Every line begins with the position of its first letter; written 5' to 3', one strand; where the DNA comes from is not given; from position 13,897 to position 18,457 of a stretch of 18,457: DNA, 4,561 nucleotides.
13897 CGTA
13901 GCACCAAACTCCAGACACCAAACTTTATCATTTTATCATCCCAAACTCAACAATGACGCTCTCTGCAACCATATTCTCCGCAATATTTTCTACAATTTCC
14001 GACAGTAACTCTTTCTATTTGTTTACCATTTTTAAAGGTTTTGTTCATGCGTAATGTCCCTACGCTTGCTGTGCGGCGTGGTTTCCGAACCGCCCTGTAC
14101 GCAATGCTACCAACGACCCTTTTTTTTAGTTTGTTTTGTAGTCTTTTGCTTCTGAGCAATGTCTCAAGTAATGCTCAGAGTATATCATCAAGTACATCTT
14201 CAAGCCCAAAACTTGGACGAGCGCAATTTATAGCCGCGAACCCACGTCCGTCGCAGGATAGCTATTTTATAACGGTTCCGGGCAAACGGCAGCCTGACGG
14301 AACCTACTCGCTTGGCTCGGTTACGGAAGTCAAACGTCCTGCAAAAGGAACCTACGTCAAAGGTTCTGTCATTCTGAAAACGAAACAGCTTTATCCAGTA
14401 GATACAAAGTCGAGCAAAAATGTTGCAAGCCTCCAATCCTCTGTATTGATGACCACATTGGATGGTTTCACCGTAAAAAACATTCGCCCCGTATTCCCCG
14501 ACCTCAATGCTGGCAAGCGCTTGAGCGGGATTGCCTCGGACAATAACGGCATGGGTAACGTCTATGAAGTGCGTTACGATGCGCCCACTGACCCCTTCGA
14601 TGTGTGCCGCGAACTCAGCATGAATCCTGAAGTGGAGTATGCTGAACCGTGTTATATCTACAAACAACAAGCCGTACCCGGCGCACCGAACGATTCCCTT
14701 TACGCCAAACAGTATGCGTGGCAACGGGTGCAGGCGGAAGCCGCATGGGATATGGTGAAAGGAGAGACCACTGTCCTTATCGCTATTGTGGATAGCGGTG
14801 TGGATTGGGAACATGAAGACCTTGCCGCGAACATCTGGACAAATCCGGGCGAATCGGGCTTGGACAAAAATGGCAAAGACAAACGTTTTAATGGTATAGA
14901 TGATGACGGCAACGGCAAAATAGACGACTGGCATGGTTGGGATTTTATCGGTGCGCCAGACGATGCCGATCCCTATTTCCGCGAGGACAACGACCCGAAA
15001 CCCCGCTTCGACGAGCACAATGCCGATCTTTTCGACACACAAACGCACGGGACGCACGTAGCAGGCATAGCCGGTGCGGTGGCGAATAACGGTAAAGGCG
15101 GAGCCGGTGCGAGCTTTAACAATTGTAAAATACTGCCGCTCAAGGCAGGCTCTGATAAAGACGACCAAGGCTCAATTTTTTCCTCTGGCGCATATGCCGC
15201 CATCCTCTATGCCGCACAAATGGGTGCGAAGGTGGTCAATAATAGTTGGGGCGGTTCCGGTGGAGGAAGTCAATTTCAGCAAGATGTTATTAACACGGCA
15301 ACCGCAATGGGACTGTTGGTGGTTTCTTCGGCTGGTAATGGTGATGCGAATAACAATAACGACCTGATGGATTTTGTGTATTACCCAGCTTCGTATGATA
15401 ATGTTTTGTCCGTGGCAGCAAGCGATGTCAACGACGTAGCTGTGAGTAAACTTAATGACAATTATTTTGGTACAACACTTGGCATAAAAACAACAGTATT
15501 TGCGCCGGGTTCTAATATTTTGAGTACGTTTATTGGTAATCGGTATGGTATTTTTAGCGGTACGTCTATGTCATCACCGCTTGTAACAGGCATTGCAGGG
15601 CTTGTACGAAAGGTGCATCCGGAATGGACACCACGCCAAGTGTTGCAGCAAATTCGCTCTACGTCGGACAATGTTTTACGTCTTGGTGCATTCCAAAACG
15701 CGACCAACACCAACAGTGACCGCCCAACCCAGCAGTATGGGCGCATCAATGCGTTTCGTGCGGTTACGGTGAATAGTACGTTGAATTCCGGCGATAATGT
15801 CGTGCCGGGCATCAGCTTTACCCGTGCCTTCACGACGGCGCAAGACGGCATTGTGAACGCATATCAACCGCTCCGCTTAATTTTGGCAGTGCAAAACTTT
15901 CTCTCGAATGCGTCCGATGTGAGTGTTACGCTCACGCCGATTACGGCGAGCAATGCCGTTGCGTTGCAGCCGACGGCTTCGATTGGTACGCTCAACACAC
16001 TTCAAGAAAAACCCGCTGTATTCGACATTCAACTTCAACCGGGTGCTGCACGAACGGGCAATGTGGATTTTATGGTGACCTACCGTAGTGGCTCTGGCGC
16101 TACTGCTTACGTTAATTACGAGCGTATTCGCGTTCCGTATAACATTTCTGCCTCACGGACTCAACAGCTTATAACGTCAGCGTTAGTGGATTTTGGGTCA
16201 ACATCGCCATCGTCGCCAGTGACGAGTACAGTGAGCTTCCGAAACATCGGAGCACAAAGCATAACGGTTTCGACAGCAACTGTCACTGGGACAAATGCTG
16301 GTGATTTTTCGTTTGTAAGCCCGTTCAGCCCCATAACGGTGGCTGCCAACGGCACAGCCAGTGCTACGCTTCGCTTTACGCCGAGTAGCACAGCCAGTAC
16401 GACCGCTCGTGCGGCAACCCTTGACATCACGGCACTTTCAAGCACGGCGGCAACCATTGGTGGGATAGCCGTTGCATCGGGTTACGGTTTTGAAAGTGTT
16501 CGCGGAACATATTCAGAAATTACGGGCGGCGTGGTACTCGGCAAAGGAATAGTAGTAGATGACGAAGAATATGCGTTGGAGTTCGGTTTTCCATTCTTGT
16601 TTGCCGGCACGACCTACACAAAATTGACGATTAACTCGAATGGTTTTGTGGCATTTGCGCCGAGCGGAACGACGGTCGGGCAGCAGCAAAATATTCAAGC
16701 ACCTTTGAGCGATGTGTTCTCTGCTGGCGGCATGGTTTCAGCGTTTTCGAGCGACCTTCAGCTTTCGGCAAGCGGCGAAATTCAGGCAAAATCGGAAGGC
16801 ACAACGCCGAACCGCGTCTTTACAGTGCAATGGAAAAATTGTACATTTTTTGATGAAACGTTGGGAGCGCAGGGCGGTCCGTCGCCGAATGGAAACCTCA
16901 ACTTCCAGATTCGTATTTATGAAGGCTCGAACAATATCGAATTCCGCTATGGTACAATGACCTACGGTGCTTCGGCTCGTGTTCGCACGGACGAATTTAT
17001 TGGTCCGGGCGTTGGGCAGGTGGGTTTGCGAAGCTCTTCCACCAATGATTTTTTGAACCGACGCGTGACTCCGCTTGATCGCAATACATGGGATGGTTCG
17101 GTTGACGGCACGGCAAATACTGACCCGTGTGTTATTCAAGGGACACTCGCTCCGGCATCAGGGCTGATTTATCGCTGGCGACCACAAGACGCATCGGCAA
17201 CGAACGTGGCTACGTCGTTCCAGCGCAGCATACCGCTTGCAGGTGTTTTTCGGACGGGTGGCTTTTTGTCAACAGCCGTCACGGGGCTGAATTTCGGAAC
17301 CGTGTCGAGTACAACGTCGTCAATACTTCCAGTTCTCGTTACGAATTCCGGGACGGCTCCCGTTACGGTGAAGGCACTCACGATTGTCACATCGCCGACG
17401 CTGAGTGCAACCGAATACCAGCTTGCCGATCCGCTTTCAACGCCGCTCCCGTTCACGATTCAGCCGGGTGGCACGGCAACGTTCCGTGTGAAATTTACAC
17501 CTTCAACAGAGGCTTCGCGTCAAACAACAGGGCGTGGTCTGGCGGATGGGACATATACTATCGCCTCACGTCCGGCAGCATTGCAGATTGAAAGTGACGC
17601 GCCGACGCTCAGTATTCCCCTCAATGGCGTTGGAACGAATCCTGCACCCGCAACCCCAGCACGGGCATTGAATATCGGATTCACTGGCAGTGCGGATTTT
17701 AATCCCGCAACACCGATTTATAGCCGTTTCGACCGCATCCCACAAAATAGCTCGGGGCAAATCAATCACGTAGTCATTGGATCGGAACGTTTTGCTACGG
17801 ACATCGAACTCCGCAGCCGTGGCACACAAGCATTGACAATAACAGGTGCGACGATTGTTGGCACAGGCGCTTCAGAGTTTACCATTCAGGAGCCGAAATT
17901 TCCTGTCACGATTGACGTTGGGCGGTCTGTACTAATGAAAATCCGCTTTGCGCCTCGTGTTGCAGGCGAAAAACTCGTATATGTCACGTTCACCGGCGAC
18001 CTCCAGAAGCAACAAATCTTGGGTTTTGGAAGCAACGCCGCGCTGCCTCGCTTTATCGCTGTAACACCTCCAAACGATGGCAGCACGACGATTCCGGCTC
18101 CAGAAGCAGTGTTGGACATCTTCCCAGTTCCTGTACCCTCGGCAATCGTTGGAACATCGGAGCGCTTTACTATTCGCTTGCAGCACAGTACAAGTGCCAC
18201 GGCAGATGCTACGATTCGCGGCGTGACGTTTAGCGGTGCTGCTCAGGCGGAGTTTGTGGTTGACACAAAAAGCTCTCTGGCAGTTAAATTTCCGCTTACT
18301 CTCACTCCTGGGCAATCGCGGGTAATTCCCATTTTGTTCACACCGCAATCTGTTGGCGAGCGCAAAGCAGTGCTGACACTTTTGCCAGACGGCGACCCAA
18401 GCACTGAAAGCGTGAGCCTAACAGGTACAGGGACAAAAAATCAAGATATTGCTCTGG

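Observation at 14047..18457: Giant secreted S8 subtilase with an unusual C-terminal domain train, missed by the ORF track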

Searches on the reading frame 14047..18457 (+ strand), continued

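Call 33: find_related_loci(query=window:14047-18457:+, collection=genome_contigs, flank=8000)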
Query window:14047-18457:+ (1470 aa) in genome_contigs; peptide patterns used: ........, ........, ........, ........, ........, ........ (x = any residue, [..] = any of these).
212 stretches matched a pattern; 186 encode a relative of the query (tblastn E <= 1e-3); the best 80 are kept; 80 distinct loci.
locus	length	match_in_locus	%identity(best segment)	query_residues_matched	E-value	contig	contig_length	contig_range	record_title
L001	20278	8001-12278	44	21-1466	0e+0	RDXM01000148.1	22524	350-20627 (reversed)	MAG: Candidatus Kapaibacterium sp. isolate PH2015_12D_48_15 PH2015_12D_scaffold_545, whole genome shotgun sequence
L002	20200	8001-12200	45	48-1466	0e+0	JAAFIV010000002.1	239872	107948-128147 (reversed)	MAG: Ignavibacteria bacterium isolate bin62.metabat.ball.111 WN_Ignavibacteria_2_scaffold_2, whole genome shotgun sequen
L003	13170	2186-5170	40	24-1066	0e+0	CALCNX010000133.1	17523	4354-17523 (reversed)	MAG TPA_asm: uncultured bacterium isolate SRR6231133_bin.11_CONCOCT_v1.1_MAG genome assembly, contig: ERZ650265.457, who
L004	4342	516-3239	38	108-1078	1e-178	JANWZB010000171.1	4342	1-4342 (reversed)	MAG: Candidatus Kapaibacterium sp. isolate SKYG85 NODE_171_length_4342_cov_4.041735, whole genome shotgun sequence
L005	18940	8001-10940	39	24-1066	0e+0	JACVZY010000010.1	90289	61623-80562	MAG: Ignavibacteria bacterium isolate Clear-D13 NODE_142_length_90289_cov_9.095219, whole genome shotgun sequence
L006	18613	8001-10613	39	182-1069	7e-161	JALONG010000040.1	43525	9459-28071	MAG: Candidatus Kapaibacterium sp. isolate Prado071 scaffold_764, whole genome shotgun sequence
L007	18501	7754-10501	38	169-1064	5e-163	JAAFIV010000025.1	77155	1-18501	MAG: Ignavibacteria bacterium isolate bin62.metabat.ball.111 WN_Ignavibacteria_2_scaffold_25, whole genome shotgun seque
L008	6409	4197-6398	38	1-755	8e-136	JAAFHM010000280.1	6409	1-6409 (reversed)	MAG: Ignavibacteria bacterium isolate bin51.metabat.ball.004 WN_Ignavibacteria_1_scaffold_388, whole genome shotgun sequ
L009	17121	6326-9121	41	70-1066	0e+0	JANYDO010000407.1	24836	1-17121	MAG: Candidatus Kapaibacterium sp. isolate 336R_metabinner_7 336R_k141_2532334, whole genome shotgun sequence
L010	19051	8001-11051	38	22-1075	0e+0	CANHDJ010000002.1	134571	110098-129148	MAG: Ignavibacteria bacterium isolate RE-18aug17-109 genome assembly, contig: RE-18aug17-C138, whole genome shotgun sequ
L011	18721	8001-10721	38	169-1057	9e-163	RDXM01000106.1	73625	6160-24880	MAG: Candidatus Kapaibacterium sp. isolate PH2015_12D_48_15 PH2015_12D_scaffold_207, whole genome shotgun sequence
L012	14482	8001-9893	39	13-704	3e-107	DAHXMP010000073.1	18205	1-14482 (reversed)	MAG TPA_asm: Bacteroidetes bacterium isolate clean1621 k141_29599, whole genome shotgun sequence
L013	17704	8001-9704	38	94-701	1e-102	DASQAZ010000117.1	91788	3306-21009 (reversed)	MAG TPA_asm: Bacteroidota bacterium isolate SMAG_U11658 k141_668178, whole genome shotgun sequence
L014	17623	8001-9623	40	94-665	6e-101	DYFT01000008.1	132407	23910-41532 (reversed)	MAG TPA_asm: Ignavibacterium album isolate BE2011_53_18 Afr_mines_BE2011_39_length_132407_cov_8_116054, whole genome sho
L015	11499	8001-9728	38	79-688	3e-98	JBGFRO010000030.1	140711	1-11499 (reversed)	MAG: Bacteroidota bacterium isolate BA1A45.2019.Bin.33 NODE_156_length_140711_cov_13.564891, whole genome shotgun sequen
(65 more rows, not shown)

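Call 70: find_encoding_contigs(protein=P0002, flank=10000, max_places=3)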
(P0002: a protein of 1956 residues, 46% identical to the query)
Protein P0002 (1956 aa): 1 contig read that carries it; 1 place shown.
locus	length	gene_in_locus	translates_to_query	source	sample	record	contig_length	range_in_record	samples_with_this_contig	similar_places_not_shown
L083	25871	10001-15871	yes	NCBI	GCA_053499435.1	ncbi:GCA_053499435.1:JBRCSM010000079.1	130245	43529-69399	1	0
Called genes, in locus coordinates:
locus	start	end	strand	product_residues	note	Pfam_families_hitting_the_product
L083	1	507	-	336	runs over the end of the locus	PF01820:Dala_Dala_lig_N, PF02655:ATP-grasp_3, PF07478:Dala_Dala_lig_C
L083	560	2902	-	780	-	PF00691:OmpA (faint)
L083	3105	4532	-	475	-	PF01425:Amidase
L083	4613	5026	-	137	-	PF02416:TatA_B_E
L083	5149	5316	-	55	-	PF02416:TatA_B_E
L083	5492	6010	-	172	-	PF12797:Fer4_2 (faint), PF13534:Fer4_17 (faint), PF00037:Fer4 (weak), PF13183:Fer4_8 (weak), PF13237:Fer4_10, PF12838:Fer4_7, PF13187:Fer4_9, PF00037:Fer4, +3 more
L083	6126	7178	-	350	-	PF00146:NADHdh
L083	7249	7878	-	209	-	-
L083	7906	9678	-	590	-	PF00111:Fer2, PF13510:Fer2_4, PF10588:NADH-G_4Fe-4S_3, PF22117:Fer4_Nqo3, PF04879:Molybdop_Fe4S4, PF22151:Fer4_NDSU1 (weak), PF00384:Molybdopterin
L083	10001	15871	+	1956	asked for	PF00082:Peptidase_S8, PF07610:DUF1573 (faint), PF15780:ASH (faint), PF22073:Cep192_D4 (faint), PF22544:HYDIN_VesB_CFA65-like_Ig (faint), PF18962:Por_Secre_tail (weak)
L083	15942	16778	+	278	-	PF13568:OMP_b-brl_2 (weak)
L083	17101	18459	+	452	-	PF13354:Beta-lactamase2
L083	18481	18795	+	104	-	PF13176:TPR_7 (faint), PF00515:TPR_1 (faint), PF13181:TPR_8 (faint), PF13424:TPR_12, PF21033:RMD1-3 (weak), PF14559:TPR_19 (weak)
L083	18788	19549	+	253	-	PF01121:CoaE, PF13521:AAA_28 (weak), PF13671:AAA_33 (faint), PF13207:AAA_17 (faint), PF13238:AAA_18 (weak)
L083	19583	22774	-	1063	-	PF07690:MFS_1, PF01553:Acyltransferase, PF00501:AMP-binding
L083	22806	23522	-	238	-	PF01427:Peptidase_M15, PF02557:VanY (weak)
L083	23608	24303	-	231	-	PF01346:FKBP_N, PF00254:FKBP_C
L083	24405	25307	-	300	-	PF01145:Band_7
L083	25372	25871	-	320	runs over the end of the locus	-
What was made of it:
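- Closest known: Kapaibacteria/Ignavibacteria 'S8 family serine peptidase' long-form family. Same: P0002 sits at the same syntenic position next to nuoG (call 70).
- Locus L083 is syntenic (OmpA-GatA-TatA-TatA-NuoI-NuoH-orf-NuoG, then the divergent protease), which makes P0002 (1956 aa, with CTD) the positional orthologue (call 70). The same gene sits at the same syntenic position in another genome (call 70).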

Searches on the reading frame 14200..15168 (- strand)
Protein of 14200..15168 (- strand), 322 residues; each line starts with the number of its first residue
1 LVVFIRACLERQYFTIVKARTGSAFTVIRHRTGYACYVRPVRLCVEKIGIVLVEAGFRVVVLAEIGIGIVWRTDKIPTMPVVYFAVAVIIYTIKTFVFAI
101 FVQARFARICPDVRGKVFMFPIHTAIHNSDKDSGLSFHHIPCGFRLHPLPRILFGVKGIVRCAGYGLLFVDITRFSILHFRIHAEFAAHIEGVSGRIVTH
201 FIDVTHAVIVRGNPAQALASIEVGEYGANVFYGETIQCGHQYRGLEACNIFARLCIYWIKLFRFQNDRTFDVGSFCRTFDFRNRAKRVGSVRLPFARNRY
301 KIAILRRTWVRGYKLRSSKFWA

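Call 45: search_protein_families(library=pfam, proteins=[window:14200-15168:-], max_evalue=0.01)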
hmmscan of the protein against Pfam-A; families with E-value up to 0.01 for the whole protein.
window:14200-15168:- (322 aa): 0 families
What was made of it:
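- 14200..15168 (-): Antisense shadow ORF (322 aa), not a gene. No Pfam match (call 45).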

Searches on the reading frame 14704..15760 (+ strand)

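Call 66: search_solved_structures(query=window:14704-15760:+, max_evalue=1e-20, show_alignments=1)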
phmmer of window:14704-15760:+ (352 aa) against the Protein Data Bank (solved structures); distinct sequences matched with E-value up to 1e-20: 54.
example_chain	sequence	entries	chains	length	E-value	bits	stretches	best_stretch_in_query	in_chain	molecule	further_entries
3vv3_A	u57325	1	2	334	1.7e-36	129.9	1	9-324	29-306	Deseasin MCP-01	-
1dbi_A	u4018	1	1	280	5.9e-33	118.3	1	102-332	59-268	AK.1 SERINE PROTEASE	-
1thm_A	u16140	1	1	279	4.4e-28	102.3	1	113-337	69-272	THERMITASE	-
1tec_E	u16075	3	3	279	1.2e-27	100.8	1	113-337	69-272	THERMITASE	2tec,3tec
7w2a_A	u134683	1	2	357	6.2e-27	98.5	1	13-320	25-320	Peptidase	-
1sbi_A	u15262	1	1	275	9.5e-26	94.6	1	110-322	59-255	SUBTILISIN 8397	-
1a2q_A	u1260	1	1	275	1.4e-25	94.1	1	110-322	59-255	SUBTILISIN BPN'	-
1sbh_A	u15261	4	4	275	1.4e-25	94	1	110-321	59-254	SUBTILISIN 8397+1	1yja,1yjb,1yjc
1aqn_A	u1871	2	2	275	4.8e-25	92.3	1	110-322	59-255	SUBTILISIN 8324 | SUBTILISIN BPN'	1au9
1s01_A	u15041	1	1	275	6e-25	91.9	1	110-322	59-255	Subtilisin BPN'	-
1ak9_A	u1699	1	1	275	8.7e-25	91.4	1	110-322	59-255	SUBTILISIN 8321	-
2sni_E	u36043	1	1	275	1.1e-24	91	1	110-322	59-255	SUBTILISIN NOVO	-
1sbn_E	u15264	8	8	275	1.2e-24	90.9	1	110-322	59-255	SUBTILISIN NOVO BPN' | SUBTILISIN BPN'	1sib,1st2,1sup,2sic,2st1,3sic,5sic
1sub_A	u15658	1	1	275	1.3e-24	90.9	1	110-322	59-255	SUBTILISIN BPN' CRB-S3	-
1lw6_E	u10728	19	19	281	1.6e-24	90.5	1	110-322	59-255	SUBTILISIN BPN' | Subtilisin BPN' precursor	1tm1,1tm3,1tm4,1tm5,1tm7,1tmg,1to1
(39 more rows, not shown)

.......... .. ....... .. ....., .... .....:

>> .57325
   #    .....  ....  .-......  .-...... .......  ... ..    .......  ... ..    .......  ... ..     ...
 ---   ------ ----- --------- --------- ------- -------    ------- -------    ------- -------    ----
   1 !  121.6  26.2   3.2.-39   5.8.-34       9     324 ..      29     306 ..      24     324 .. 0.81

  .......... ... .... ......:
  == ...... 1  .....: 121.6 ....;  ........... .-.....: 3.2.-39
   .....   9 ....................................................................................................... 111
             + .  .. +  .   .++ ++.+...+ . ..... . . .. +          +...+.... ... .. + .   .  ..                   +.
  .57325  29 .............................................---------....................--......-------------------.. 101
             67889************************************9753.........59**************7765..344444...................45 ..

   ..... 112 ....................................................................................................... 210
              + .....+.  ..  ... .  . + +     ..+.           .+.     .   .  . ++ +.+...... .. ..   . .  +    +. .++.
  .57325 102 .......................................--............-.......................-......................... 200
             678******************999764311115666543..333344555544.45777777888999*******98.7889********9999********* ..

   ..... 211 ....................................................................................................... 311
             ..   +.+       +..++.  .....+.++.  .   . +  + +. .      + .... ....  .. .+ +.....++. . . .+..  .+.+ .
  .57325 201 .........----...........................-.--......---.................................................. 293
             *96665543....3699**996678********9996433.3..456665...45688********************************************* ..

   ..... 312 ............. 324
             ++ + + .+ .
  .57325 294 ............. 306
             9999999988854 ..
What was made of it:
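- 14890..14946 (+): Asp-rich calcium-loop-type motif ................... (aa 282-300), inside an enlarged Asp-His segment of about 85 aa. Aligns with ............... of MCP-01 (call 66).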
